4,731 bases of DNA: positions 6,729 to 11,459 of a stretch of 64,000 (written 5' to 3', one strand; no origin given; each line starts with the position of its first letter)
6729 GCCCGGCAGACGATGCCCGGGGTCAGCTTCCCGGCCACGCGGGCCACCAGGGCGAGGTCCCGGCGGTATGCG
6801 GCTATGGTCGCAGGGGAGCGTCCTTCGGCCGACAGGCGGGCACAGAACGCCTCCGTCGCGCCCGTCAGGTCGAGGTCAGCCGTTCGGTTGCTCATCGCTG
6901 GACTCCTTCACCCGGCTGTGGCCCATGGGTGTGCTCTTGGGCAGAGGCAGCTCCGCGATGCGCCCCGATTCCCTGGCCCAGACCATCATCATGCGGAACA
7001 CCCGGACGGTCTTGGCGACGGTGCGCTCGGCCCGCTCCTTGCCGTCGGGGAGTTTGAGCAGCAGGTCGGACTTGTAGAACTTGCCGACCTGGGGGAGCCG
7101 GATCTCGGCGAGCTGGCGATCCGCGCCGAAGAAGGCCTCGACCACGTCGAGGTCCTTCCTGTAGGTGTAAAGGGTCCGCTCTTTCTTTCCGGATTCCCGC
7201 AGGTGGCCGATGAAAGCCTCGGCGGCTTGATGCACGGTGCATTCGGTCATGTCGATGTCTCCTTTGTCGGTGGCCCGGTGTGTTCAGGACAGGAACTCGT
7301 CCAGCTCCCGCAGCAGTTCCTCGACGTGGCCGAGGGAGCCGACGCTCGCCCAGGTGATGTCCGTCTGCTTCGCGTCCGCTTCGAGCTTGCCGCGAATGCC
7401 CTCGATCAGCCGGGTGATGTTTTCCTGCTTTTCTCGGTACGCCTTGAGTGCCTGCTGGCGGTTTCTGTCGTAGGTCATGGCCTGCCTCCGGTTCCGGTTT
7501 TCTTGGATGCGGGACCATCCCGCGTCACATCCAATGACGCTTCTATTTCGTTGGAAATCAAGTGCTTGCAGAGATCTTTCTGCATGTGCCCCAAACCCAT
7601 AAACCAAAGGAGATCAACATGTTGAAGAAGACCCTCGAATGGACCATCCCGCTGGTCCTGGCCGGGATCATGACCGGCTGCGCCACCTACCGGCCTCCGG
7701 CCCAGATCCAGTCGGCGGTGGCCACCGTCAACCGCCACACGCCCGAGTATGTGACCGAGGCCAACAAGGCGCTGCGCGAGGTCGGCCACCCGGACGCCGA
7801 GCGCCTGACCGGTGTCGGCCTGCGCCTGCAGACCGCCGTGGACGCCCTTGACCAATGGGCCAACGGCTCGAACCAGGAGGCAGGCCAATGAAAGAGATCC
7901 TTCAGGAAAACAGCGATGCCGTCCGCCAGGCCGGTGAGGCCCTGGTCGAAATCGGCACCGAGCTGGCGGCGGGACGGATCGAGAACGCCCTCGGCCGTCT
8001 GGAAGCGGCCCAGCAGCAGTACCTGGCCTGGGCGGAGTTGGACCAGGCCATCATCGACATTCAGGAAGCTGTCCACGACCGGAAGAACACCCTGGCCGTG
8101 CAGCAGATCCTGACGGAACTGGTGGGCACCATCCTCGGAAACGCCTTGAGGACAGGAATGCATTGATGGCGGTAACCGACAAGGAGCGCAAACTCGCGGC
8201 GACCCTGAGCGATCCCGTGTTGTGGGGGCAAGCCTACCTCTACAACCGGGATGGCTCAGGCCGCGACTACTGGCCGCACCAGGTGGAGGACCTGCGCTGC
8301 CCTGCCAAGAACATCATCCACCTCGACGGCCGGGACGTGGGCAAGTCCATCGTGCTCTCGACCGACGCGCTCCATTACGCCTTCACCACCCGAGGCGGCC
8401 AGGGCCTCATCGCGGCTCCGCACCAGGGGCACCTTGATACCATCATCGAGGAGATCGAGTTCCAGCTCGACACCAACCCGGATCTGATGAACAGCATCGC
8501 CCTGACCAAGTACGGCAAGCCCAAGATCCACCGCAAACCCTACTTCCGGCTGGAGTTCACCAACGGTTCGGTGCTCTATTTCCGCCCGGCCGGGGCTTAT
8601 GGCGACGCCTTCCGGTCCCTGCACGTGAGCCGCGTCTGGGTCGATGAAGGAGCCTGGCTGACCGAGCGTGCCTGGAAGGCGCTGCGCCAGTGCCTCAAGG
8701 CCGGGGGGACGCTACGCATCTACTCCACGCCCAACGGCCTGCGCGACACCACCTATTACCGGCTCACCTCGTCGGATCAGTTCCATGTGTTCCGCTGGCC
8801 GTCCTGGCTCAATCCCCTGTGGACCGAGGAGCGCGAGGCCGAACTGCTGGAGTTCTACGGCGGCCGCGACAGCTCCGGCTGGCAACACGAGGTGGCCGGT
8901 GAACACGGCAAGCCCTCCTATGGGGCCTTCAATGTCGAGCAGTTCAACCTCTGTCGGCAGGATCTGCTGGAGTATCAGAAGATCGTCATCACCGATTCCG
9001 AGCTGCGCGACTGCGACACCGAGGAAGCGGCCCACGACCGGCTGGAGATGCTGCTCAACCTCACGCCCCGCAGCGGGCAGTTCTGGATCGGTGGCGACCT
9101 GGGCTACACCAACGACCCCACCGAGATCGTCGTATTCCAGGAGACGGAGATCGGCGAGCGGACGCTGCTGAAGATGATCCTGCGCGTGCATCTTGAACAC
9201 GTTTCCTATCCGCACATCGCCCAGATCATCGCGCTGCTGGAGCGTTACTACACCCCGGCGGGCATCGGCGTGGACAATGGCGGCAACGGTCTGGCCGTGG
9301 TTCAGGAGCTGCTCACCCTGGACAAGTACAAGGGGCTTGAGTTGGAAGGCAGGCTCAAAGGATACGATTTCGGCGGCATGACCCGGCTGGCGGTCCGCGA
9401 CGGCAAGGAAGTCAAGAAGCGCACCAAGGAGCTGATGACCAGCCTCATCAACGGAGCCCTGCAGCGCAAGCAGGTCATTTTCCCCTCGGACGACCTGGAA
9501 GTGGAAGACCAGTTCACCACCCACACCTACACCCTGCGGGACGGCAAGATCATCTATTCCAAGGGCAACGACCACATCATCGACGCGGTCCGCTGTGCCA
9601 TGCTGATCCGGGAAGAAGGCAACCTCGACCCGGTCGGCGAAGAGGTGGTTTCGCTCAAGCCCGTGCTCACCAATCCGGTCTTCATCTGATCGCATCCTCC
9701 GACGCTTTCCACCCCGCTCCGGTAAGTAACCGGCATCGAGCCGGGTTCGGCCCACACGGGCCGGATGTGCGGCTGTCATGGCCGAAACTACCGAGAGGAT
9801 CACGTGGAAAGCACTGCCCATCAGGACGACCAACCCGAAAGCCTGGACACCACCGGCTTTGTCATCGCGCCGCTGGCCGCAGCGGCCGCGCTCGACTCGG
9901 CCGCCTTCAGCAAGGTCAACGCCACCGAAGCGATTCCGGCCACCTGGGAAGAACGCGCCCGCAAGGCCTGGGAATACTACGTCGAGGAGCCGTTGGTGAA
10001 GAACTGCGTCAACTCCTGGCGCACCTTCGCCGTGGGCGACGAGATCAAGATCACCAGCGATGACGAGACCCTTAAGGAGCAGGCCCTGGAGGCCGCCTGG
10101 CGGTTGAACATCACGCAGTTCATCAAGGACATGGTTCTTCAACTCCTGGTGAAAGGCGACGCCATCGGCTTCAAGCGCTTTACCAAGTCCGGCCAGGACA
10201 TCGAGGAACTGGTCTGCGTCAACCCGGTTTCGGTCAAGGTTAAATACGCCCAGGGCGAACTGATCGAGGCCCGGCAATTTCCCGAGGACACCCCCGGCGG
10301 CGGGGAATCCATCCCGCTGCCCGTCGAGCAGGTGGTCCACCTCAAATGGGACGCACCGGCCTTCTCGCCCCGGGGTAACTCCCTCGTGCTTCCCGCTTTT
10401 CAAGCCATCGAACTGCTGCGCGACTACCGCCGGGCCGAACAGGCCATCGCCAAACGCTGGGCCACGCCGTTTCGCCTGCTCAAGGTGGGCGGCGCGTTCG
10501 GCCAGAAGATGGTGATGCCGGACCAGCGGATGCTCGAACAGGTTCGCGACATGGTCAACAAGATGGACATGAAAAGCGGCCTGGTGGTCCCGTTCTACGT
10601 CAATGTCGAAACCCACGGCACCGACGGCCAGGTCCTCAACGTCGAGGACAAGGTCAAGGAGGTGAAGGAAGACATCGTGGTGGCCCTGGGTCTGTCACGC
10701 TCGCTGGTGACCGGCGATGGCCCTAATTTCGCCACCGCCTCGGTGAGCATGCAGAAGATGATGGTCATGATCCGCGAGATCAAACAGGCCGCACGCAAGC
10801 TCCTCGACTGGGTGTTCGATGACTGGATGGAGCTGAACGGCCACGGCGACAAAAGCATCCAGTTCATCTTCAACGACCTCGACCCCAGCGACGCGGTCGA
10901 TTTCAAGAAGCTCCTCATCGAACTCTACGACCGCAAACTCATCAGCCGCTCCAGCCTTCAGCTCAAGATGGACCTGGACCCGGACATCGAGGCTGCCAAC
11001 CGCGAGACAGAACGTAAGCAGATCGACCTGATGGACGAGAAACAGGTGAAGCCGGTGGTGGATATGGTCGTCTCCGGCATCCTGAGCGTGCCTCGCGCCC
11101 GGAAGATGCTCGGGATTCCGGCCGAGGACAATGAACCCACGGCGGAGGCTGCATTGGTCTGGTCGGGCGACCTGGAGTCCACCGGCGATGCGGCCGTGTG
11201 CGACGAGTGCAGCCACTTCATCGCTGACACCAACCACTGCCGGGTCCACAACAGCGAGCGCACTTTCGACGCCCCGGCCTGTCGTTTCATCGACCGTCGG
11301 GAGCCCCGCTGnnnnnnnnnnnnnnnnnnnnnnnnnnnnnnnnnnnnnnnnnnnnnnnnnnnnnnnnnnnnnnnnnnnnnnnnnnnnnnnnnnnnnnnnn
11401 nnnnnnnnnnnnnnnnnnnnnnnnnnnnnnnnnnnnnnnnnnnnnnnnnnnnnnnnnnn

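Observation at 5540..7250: Xer-like tyrosine recombinase with paired 26-bp repeats and a dif-like arm in the middle of the phage map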

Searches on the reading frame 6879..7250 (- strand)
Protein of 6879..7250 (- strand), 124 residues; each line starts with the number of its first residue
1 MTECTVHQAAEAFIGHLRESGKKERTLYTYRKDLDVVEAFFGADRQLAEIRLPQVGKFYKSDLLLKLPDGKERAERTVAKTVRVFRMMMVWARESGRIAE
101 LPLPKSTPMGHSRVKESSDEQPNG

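Call 9: search_protein_families(library=pfam, proteins=[window:6879-7250:-], max_evalue=0.01)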
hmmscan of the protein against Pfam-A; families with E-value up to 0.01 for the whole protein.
window:6879-7250:- (124 aa): 0 families

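Call 10: search_protein_families(library=phrogs, proteins=[window:6879-7250:-], max_evalue=0.001)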
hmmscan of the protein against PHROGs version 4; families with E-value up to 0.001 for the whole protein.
window:6879-7250:- (124 aa): 1 family
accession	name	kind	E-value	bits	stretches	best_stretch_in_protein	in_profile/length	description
phrog_1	-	integration and excision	6.1e-07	30.1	1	4-104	164-254/611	integrase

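Call 33: search_protein_families(library=ncbifam, proteins=[window:6879-7250:-], max_evalue=0.01)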
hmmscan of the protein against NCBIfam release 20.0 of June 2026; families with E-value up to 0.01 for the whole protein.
window:6879-7250:- (124 aa): 0 families

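Call 66: find_homologous_proteins(query=window:6879-7250:-, max_evalue=0.001)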
Query window:6879-7250:- (124 aa): 348 proteins with E <= 0.001 among 357 candidates; the best 120 are listed.
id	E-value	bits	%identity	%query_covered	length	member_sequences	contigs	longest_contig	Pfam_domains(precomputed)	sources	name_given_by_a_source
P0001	1.0e-73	263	97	100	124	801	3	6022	-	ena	-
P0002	1.0e-72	259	98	100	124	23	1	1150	-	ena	-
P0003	6.9e-71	253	94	100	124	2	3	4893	-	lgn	-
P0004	6.4e-70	250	97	96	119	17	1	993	-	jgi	-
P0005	2.7e-69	248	96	97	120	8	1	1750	-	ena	-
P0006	1.2e-67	243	90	100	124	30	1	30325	-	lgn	-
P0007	1.6e-67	243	94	100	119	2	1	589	-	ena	-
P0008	1.1e-65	237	88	99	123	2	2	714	-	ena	-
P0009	8.3e-64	231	90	100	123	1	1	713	-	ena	-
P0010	1.5e-60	220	89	100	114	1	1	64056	-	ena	-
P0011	6.0e-59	215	93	86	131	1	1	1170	-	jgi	jgi:hypothetical protein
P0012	2.4e-55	203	98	77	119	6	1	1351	-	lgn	-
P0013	6.2e-53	196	70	97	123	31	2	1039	-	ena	-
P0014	4.0e-52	193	70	97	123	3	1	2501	-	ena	-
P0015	4.6e-52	193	70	97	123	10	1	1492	-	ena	-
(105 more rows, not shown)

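Call 74: predict_structure(alignment_id=A1)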
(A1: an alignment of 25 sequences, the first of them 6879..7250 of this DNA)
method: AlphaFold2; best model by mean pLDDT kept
length: 124 residues; sequences in the alignment: 25
mean_pLDDT: 88.2   pTM: 0.80
mean pLDDT of the five models: 88.2, 87.1, 86.9, 86.3, 85.7
residues with pLDDT >= 90: 100; 70-90: 7; 50-70: 3; < 50: 14
segments of 3 or more residues with pLDDT < 50: 111-124
pLDDT, mean of each block of 10 residues (from residue 1): 90 98 98 99 98 97 96 96 97 95 79 36 38
secondary structure, 60 per line:
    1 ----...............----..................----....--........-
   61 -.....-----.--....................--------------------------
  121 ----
elements in order: H6-19 H24-41 H52-59 H62-65 H75-94

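Call 77: fold_search(model_id=the predicted structure, library=pdb)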
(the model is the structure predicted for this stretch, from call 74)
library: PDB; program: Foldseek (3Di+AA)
matches with E <= 10: 87; with E <= 0.001: 0
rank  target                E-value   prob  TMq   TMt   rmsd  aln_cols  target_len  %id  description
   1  3nrw                  5.1e-03  1.00  0.66  0.78   3.0       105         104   12  Crystal Structure of the N-terminal domain of Phage integrase/site-specific recombinase (tnp) from Haloarcula marismortu (released 2010-08-25)
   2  3lys_C                5.7e-03  1.00  0.63  0.74   2.2       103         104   11  Crystal Structure of the N-terminal domain of the Prophage pi2 protein 01 (integrase) from Lactococcus lactis, Northea (released 2010-03-16)
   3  3lys_D                1.0e-02  1.00  0.64  0.73   2.0        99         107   11  Crystal Structure of the N-terminal domain of the Prophage pi2 protein 01 (integrase) from Lactococcus lactis, Northea (released 2010-03-16)
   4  2kob_MODEL_1_A        1.2e-02  1.00  0.62  0.70   7.0       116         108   16  Solution NMR structure of CLOLEP_01837 (fragment 61-160) from Clostridium leptum. Northeast Structural Genomic (released 2009-09-29)
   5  6emz_A                1.5e-02  1.00  0.61  0.26   2.4        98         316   15  Structure of the Tn1549 transposon Integrase (aa 82-397, R225K) in complex with circular intermediate DNA (CI5-DNA) (released 2018-04-04)
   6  3lys_A                1.7e-02  1.00  0.57  0.66   2.7       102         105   13  Crystal Structure of the N-terminal domain of the Prophage pi2 protein 01 (integrase) from Lactococcus lactis, Northea (released 2010-03-16)
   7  6en2_A                1.9e-02  1.00  0.62  0.26   2.4        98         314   15  Structure of the Tn1549 transposon Integrase (aa 82-397, R225K) in complex with a circular intermediate DNA (CI6b-DNA) (released 2018-04-04)
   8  5vfz                  2.5e-02  1.00  0.59  0.27   5.5       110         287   14  Integrase from mycobacterium phage Brujita (released 2018-04-18)
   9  3lys_B                3.6e-02  1.00  0.63  0.73   2.1        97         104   11  Crystal Structure of the N-terminal domain of the Prophage pi2 protein 01 (integrase) from Lactococcus lactis, Northea (released 2010-03-16)
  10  1z1b_B                3.8e-02  1.00  0.64  0.24   2.6        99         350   16  Crystal structure of a lambda integrase dimer bound to a COC' core site (released 2005-06-28)
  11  1z19_B                4.3e-02  1.00  0.63  0.29   2.6        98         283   16  Crystal structure of a lambda integrase(75-356) dimer bound to a COC' core site (released 2005-06-28)
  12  1z19_A                4.6e-02  1.00  0.64  0.31   2.6        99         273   16  Crystal structure of a lambda integrase(75-356) dimer bound to a COC' core site (released 2005-06-28)
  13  1z1b_A                4.6e-02  1.00  0.64  0.24   2.6        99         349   16  Crystal structure of a lambda integrase dimer bound to a COC' core site (released 2005-06-28)
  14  2kd1_MODEL_1_A        6.2e-02  1.00  0.61  0.64   4.0       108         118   18  Solution NMR structure of the integrase-like domain from Bacillus cereus ordered locus BC_1272. Northeast Stru (released 2009-01-20)
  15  1z1g_A                8.3e-02  1.00  0.64  0.24   2.6       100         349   16  Crystal structure of a lambda integrase tetramer bound to a Holliday junction (released 2005-06-28)
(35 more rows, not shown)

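Call 90: search_protein_families(library=padloc, proteins=[window:6879-7250:-], max_evalue=0.01)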
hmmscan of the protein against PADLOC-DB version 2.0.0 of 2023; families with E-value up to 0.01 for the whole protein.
window:6879-7250:- (124 aa): 0 families

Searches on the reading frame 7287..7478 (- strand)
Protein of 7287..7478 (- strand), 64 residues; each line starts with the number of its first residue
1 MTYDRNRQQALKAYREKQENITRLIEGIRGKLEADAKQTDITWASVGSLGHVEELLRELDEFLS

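Call 9: search_protein_families(library=pfam, proteins=[window:7287-7478:-], max_evalue=0.01)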
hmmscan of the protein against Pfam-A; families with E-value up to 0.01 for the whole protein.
window:7287-7478:- (64 aa): 0 families

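Call 10: search_protein_families(library=phrogs, proteins=[window:7287-7478:-], max_evalue=0.001)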
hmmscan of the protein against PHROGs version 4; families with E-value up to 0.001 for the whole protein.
window:7287-7478:- (64 aa): 1 family
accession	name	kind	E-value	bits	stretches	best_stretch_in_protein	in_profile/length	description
phrog_14596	-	unknown function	3.6e-05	24.8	1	6-61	8-65/75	-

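Call 33: search_protein_families(library=ncbifam, proteins=[window:7287-7478:-], max_evalue=0.01)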
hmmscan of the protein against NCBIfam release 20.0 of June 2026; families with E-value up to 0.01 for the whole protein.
window:7287-7478:- (64 aa): 0 families

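Call 90: search_protein_families(library=padloc, proteins=[window:7287-7478:-], max_evalue=0.01)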
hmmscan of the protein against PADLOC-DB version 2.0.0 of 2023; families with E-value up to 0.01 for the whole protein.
window:7287-7478:- (64 aa): 0 families

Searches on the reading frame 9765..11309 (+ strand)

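Call 9: search_protein_families(library=pfam, proteins=[window:9765-11309:+], max_evalue=0.01)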
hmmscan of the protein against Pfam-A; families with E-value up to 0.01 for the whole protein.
window:9765-11309:+ (515 aa): 3 families
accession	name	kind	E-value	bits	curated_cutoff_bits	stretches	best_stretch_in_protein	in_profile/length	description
PF04860.17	Phage_portal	-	4.3e-09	36.4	39.1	1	115-328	50-252/321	Phage portal protein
PF06074.18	Portal_Mu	-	6.7e-07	29.4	23.9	1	75-387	10-318/336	Portal protein of Mu bacteriophage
PF05136.18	Phage_portal_2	-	5.7e-06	26.2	32.9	0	179-337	183-351/354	Phage portal protein, lambda family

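Call 10: search_protein_families(library=phrogs, proteins=[window:9765-11309:+], max_evalue=0.001)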
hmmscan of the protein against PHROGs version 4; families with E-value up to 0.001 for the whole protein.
window:9765-11309:+ (515 aa): 5 families
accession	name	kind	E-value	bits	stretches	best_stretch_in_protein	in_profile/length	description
phrog_2739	-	head and packaging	3.5e-82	277.6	1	36-471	38-497/501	portal protein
phrog_9232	-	head and packaging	2e-12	47.7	1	65-422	59-443/502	portal protein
phrog_16240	-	head and packaging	2.8e-10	40.4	1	70-160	101-191/643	portal protein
phrog_12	-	head and packaging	2.7e-07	31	1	114-326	138-337/646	portal protein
phrog_30703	-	head and packaging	6.9e-07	29.3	1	115-349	84-319/386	portal protein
